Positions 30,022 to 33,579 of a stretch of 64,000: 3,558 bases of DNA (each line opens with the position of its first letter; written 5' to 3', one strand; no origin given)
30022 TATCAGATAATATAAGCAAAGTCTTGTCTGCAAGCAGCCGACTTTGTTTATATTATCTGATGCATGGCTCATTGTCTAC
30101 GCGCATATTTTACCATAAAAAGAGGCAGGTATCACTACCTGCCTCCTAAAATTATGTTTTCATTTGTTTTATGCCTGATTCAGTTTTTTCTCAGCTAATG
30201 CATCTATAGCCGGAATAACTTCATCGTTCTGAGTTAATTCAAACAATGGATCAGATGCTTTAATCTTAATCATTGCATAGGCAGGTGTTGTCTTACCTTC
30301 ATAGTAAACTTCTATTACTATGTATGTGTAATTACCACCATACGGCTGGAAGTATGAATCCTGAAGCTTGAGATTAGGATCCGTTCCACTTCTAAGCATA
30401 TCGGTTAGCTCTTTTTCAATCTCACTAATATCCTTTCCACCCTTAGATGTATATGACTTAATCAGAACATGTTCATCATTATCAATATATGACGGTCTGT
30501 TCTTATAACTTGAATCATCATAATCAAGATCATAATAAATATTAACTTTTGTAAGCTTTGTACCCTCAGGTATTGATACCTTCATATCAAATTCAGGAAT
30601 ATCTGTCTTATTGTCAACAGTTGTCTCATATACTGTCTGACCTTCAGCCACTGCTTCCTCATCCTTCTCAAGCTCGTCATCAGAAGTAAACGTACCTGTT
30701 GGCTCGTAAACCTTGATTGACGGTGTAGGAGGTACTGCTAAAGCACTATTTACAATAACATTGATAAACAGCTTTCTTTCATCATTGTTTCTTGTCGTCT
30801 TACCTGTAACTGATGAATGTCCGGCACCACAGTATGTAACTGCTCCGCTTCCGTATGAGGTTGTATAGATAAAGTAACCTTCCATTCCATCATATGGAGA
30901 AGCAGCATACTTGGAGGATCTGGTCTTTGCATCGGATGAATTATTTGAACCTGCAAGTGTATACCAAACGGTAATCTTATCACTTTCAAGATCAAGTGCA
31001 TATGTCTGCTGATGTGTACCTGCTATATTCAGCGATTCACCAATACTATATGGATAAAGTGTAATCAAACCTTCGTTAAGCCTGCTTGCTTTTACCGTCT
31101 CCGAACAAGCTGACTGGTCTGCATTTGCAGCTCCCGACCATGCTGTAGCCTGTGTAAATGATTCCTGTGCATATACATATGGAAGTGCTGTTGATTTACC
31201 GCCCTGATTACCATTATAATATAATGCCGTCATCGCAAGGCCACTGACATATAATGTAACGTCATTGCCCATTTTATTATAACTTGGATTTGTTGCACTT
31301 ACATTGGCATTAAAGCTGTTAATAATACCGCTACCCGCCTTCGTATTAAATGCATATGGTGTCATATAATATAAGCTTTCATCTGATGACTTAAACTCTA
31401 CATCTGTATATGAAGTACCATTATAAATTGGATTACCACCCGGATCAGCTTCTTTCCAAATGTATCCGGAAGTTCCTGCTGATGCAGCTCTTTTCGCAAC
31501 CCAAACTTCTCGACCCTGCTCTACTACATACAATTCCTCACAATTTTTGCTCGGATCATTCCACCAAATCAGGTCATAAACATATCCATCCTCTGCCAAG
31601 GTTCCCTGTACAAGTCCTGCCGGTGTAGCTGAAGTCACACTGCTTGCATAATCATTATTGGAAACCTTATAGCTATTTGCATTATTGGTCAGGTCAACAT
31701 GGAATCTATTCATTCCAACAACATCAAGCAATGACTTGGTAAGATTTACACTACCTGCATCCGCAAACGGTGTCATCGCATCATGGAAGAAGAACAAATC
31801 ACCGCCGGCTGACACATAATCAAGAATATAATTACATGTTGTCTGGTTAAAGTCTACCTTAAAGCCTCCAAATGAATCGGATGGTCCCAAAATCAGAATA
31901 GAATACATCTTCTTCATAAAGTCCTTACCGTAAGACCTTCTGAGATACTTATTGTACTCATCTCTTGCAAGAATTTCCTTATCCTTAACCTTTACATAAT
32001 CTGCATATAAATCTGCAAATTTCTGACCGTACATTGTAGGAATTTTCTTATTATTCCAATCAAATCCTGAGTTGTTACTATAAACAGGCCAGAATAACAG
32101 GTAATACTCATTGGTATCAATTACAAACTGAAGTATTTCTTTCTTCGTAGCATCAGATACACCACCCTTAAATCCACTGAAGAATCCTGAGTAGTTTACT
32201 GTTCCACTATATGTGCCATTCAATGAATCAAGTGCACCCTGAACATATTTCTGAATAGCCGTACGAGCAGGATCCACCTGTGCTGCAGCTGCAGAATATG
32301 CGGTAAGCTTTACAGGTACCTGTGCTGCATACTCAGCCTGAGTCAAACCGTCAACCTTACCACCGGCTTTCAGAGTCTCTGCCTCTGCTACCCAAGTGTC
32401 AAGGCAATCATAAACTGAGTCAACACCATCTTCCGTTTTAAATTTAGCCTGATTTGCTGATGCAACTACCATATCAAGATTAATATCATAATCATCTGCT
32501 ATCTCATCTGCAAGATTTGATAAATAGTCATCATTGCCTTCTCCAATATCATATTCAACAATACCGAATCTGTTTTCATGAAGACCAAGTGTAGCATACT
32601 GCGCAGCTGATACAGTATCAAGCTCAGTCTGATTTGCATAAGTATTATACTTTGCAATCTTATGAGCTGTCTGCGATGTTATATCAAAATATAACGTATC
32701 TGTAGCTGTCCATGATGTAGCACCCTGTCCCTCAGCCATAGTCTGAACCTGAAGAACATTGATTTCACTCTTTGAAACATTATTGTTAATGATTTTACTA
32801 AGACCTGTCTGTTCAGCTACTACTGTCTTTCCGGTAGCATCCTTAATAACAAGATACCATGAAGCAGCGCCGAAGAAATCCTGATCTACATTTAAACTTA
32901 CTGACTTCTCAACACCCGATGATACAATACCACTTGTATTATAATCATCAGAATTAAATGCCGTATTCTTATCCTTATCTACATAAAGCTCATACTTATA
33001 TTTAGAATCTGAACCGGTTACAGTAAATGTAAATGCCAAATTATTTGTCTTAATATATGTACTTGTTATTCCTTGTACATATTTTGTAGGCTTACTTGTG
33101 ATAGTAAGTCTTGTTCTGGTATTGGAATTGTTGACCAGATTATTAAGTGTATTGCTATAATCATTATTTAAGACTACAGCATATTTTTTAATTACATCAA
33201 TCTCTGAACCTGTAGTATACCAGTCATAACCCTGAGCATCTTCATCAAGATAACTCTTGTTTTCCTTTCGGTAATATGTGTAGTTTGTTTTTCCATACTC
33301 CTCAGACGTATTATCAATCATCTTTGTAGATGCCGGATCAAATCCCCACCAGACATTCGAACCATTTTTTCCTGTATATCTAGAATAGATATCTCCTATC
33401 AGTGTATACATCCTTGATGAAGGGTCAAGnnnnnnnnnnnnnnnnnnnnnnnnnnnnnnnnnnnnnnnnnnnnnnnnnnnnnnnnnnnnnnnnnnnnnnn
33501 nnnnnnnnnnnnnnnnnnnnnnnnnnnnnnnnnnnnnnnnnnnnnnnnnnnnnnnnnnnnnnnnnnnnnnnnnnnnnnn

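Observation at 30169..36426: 2085-aa pilus-associated secreted protein with repeated alpha/beta modules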

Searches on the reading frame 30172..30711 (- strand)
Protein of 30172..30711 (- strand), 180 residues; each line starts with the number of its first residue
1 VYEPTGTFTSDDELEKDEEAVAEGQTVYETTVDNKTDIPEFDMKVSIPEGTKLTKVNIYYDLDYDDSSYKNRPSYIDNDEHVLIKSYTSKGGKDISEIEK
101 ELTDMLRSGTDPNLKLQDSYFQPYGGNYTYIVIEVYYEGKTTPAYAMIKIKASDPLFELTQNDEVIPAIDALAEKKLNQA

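Call 32: search_protein_families(library=pfam, proteins=[window:30172-30711:-], max_evalue=10)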
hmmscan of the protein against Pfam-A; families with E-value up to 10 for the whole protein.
window:30172-30711:- (180 aa): 1 family
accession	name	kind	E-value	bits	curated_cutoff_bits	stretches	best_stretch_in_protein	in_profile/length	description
PF07764.18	Omega_Repress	-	0.0023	18.6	33.3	1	76-98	27-49/59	Omega Transcriptional Repressor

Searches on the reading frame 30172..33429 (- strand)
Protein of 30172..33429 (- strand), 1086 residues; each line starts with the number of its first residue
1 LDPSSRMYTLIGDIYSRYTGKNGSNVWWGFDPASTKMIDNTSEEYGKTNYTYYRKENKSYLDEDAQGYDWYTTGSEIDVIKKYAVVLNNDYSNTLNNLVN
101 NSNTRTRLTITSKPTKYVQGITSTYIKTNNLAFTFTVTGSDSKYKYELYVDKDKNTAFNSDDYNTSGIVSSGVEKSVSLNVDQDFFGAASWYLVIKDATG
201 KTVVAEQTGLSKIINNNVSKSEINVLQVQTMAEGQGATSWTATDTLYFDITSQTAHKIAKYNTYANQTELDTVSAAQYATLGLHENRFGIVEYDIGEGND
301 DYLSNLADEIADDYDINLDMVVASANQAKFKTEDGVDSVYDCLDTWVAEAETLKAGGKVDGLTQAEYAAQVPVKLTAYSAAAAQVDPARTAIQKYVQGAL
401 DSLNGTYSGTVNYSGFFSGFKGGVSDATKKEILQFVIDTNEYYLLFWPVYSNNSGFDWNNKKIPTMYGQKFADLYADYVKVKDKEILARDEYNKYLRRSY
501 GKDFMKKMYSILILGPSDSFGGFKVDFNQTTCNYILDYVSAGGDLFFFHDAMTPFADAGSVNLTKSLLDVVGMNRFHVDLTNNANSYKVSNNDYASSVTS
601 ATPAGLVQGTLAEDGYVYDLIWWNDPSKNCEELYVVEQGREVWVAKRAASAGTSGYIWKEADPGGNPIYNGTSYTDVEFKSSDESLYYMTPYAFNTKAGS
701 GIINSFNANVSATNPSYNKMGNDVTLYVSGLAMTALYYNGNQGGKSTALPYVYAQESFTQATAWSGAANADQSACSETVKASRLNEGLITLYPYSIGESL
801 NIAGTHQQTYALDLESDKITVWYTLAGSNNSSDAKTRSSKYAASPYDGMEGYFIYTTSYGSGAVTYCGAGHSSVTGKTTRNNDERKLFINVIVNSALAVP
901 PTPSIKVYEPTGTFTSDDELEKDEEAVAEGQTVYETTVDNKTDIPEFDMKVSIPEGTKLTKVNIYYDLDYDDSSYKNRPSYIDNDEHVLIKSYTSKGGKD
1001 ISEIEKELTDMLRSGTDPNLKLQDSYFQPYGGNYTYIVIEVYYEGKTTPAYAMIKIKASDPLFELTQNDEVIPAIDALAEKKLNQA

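Call 30: predict_structure(alignment_id=A4)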
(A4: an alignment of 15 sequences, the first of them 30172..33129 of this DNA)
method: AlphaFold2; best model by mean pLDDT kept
length: 986 residues; sequences in the alignment: 15
mean_pLDDT: 53.9   pTM: 0.45
mean pLDDT of the five models: 53.9, 52.8, 51.6, 51.1, 49.9
residues with pLDDT >= 90: 59; 70-90: 283; 50-70: 155; < 50: 489
segments of 3 or more residues with pLDDT < 50: 1-3, 16-26, 54-57, 83-87, 112-123, 130-178, 184-218, 227-238, 415-425, 448-504, 523-542, 560-759, 762-800, 961-986
pLDDT, mean of each block of 10 residues (from residue 1): 64 51 45 84 86 51 80 82 50 84 78 43 51 37 33 29 30 41 43 27 31 46 51 42 77 88 86 74 80 92 91 87 80 72 68 57 80 88 77 79 68 45 50 65 50 29 40 26 31 25 51 69 45 40 62 65 28 28 28 24 25 26 22 22 21 23 25 23 22 21 22 24 26 24 24 40 44 27 32 36 82 83 71 83 87 79 88 70 82 86 86 76 75 80 71 83 41 37 37
secondary structure, 60 per line:
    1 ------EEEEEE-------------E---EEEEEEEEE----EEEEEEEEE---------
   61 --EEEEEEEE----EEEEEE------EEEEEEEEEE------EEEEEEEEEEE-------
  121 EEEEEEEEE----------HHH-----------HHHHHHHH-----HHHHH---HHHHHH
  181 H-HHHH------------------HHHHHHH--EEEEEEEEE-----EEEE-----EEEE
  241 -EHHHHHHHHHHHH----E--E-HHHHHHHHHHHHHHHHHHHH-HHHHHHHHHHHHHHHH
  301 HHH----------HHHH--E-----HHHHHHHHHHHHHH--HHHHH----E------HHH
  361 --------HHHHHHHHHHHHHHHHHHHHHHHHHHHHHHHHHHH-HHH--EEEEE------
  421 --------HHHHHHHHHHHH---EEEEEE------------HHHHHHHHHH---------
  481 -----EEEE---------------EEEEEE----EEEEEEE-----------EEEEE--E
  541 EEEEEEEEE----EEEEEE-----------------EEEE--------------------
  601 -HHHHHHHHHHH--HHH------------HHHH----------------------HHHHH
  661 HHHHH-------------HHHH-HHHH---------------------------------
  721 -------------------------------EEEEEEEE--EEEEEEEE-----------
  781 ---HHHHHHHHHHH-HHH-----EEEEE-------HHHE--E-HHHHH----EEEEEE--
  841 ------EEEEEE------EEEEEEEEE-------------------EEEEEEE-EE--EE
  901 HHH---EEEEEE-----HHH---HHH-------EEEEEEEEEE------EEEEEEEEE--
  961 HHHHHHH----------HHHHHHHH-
elements in order (helices of 4 or more, strands of 3 or more residues): E7-12 E30-38 E43-51 E63-70 E75-80 E87-96 E103-113 E121-129 H154-161 H167-171 H175-181 H183-186 H205-211 E214-222 E228-231 E237-240 H243-254 H264-283 H285-303 H314-317 H326-339 H342-346 H369-403 E410-414 H429-440 E444-449 H462-471 E486-489 E505-510 E515-521 E533-537 E540-549 E554-559 E577-580 H602-612 H630-633 H656-665 H679-682 H684-687 E752-759 E762-769 H784-794 E804-808 H824-828 E833-838 E847-852 E859-867 E887-893 E907-912 E934-943 E950-958 H961-967 H978-985

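Call 45: fold_search(model_id=the predicted structure, library=pdb)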
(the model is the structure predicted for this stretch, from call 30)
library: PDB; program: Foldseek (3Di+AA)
matches with E <= 10: 1246; with E <= 0.001: 8
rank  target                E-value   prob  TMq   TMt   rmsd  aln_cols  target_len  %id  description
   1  3wnn_B                5.1e-05  0.72  0.11  0.13  27.3       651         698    9  D308A mutant of Bacillus circulans T-3040 cycloisomaltooligosaccharide glucanotransferase complexed with isomaltooctao (released 2014-02-05)
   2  3wnk                  9.8e-05  0.75  0.11  0.14  27.4       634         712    9  Crystal Structure of Bacillus circulans T-3040 cycloisomaltooligosaccharide glucanotransferase (released 2014-02-05)
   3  3wnp_A                2.3e-04  0.54  0.10  0.13  28.2       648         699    8  D308A, F268V, D469Y, A513V, and Y515S quintuple mutant of Bacillus circulans T-3040 cycloisomaltooligosaccharide gluca (released 2014-02-05)
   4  8gul_A                3.6e-04  1.00  0.09  0.19   4.4       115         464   19  Chitin-active AA10 LPMO (GbpA) complexed with Cu(II) from Vibrio campbellii (released 2023-06-21)
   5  3wnl_A                5.6e-04  0.44  0.11  0.14  27.1       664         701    9  D308A mutant of Bacillus circulans T-3040 cycloisomaltooligosaccharide glucanotransferase complexed with isomaltohexao (released 2014-02-05)
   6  9npa                  6.3e-04  0.92  0.08  0.11  20.3       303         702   12  Crystal structure of the inactive conformation of a glycoside hydrolase (CapGH2b) from the GH2 family in the space group (released 2025-11-12)
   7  3wnn_A                7.0e-04  0.47  0.11  0.13  28.5       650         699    9  D308A mutant of Bacillus circulans T-3040 cycloisomaltooligosaccharide glucanotransferase complexed with isomaltooctao (released 2014-02-05)
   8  5gzt_B                7.8e-04  1.00  0.08  0.07   5.5       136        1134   13  Crystal Structure of Chitinase ChiW from Paenibacillus sp. str. FPU-7 Reveals a Novel Type of Bacterial Cell-Surface-E (released 2016-12-28)
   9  9npl_F                1.1e-03  0.82  0.08  0.10  21.2       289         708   11  Crystal structure of the inactive conformation of a glycoside hydrolase (CapGH2b - E553Q Mutant) from the GH2 family i (released 2025-11-12)
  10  9npe_E                1.3e-03  0.89  0.08  0.11  20.9       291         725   11  Crystal structure of the inactive conformation of a glycoside hydrolase (CapGH2b) from the GH2 family in the space gro (released 2025-11-12)
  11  5x7g                  1.4e-03  0.35  0.11  0.13  27.0       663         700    8  Crystal Structure of Paenibacillus sp. 598K cycloisomaltooligosaccharide glucanotransferase (released 2017-04-26)
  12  2xwx_A                1.5e-03  1.00  0.09  0.22   4.5       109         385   20  Vibrio cholerae colonization factor GbpA crystal structure (released 2011-11-16)
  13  8k2n_A                1.6e-03  0.75  0.08  0.14  18.1       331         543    8  Crystal structure of Group 4 Monosaccharide-releasing beta-N-acetylgalactosaminidase NgaLy from Lacticaseibacillus yic (released 2024-04-24)
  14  8dhe_A                1.8e-03  0.90  0.08  0.11  14.8       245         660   11  Tannerella forsythia beta-glucuronidase (mL1) (released 2023-05-17)
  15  9lpk_B                2.2e-03  0.93  0.07  0.10  13.2       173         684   13  Structure of human PADI6-UHRF1-UBE2D3 complex (released 2026-01-28)
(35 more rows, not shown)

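Call 46: search_protein_representatives(alignment_id=A5)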
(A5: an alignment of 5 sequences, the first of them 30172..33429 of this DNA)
Query: 5 sequences, 1135 profile positions. Proteins with E-value up to 0.001 (for the whole library): 740; up to 1e-10: 597; up to 1e-30: 187. The best 150 are listed.
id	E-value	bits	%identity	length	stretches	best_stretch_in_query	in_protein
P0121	0.0e+00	2008.3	-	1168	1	1-1135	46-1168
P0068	0.0e+00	1821.7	-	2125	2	1-607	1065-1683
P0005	0.0e+00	1685.9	-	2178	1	1-1132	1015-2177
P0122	0.0e+00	1379.5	-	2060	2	1-609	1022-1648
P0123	0.0e+00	1360.6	-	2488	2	1-713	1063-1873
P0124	0.0e+00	1261.6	-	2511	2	1-695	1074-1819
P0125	0.0e+00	1219.0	-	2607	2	1-735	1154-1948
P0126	0.0e+00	1097.1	-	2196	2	82-1135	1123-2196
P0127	0.0e+00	1068.5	-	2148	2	1-640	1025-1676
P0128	0.0e+00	1053.0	-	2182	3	80-642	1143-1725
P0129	0.0e+00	1020.9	-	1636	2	1-1124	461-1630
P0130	7.2e-292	988.0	-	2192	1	1-1133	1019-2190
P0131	8.1e-280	948.1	-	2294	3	713-1132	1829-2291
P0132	1.2e-258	878.1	-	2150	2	1-597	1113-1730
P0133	6.7e-215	733.1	-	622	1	552-1133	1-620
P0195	1.3e-78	281.8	-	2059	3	434-1121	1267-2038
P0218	5.2e-67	243.4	-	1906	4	791-1114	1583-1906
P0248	6.4e-52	193.4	-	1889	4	817-1050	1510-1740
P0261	1.7e-47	178.8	-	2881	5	718-1114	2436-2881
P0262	1.9e-47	178.6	-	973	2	825-1101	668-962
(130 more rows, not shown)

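Call 70: find_related_loci(query=P0261, collection=genome_contigs, flank=10000)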
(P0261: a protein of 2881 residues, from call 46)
Query P0261 (2881 aa) in genome_contigs; peptide patterns used: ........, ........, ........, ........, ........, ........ (x = any residue, [..] = any of these).
16 stretches matched a pattern; 2 encode a relative of the query (tblastn E <= 1e-3); 2 distinct loci.
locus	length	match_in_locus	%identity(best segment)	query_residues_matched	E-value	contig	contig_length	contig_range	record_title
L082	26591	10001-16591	36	1-2881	0e+0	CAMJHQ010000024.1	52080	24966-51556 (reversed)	MAG: uncultured Lachnospiraceae bacterium isolate SRR12081293_bin.6_metaWRAP_v1.3_MAG genome assembly, contig: ERZ122897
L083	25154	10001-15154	26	3-2758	1e-71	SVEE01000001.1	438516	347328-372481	MAG: Lachnospiraceae bacterium isolate SIG298 NODE_15_length_438516_cov_4.127512, whole genome shotgun sequence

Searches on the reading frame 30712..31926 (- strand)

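Call 32: search_protein_families(library=pfam, proteins=[window:30712-31926:-], max_evalue=10)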
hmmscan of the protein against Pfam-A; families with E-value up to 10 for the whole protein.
window:30712-31926:- (405 aa): 1 family
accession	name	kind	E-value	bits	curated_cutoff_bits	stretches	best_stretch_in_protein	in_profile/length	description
PF16480.10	DUF5057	-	0.015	15.2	27.9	1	6-49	336-378/378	Domain of unknown function (DUF5057)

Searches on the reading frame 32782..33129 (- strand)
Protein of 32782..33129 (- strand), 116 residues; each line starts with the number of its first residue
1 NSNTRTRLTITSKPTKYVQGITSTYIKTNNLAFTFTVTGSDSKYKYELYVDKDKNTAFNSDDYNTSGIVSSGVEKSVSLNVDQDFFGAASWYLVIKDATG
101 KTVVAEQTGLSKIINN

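Call 32: search_protein_families(library=pfam, proteins=[window:32782-33129:-], max_evalue=10)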
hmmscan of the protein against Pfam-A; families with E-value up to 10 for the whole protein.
window:32782-33129:- (116 aa): 3 families
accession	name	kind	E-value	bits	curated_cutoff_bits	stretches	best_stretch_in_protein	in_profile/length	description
PF16480.10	DUF5057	-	0.00083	19.3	27.9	1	33-114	140-246/378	Domain of unknown function (DUF5057)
PF17963.7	Big_9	-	0.067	14.5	23.6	1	29-105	15-84/89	Bacterial Ig domain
PF14509.12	GH97_C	-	0.092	13.5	25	1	17-67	27-73/97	Glycosyl-hydrolase 97 C-terminal, oligomerisation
